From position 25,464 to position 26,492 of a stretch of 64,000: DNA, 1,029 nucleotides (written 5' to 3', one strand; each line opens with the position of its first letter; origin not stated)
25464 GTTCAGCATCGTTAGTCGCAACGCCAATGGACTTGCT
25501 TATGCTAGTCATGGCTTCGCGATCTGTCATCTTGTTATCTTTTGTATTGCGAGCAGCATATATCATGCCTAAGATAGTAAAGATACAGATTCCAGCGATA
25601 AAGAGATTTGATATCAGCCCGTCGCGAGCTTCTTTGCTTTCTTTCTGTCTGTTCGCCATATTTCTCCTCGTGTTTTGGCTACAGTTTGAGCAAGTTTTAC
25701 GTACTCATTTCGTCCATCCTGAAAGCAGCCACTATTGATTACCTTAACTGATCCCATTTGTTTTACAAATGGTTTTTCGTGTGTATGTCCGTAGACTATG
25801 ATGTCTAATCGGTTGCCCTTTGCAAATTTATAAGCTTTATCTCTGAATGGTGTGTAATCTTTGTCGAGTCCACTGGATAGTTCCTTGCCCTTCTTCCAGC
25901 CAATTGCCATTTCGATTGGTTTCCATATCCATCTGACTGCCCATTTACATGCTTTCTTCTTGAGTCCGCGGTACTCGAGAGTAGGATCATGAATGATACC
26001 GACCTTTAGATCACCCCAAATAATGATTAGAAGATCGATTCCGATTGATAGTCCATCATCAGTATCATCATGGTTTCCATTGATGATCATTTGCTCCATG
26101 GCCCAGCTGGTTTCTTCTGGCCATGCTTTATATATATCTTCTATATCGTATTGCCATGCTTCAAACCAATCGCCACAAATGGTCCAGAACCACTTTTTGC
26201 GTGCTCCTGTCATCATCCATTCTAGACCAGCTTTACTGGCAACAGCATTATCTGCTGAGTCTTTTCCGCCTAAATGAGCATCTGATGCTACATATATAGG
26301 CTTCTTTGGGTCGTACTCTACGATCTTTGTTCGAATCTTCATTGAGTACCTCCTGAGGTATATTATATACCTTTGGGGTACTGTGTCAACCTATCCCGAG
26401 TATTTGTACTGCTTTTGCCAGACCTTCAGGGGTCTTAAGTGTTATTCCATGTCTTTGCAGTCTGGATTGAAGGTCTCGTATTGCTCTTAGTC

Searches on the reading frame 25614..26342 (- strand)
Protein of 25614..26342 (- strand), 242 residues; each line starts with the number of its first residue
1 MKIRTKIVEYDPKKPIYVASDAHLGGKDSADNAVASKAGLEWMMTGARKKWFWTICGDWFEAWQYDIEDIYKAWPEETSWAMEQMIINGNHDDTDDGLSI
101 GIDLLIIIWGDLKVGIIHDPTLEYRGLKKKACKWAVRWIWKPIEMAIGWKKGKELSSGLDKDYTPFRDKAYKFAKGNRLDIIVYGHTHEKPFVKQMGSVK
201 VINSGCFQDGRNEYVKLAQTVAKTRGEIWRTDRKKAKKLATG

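Call 75: search_protein_families(library=pfam, proteins=[window:25614-26342:-], max_evalue=0.001)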
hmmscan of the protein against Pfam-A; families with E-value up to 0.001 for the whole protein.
window:25614-26342:- (242 aa): 2 families
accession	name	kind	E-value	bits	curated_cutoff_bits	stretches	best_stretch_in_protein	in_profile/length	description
PF12850.12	Metallophos_2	-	9.3e-07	29.4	27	1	18-212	5-140/154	Calcineurin-like phosphoesterase superfamily domain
PF00149.33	Metallophos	-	3.7e-06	27.9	21.5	1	15-189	2-190/191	Calcineurin-like phosphoesterase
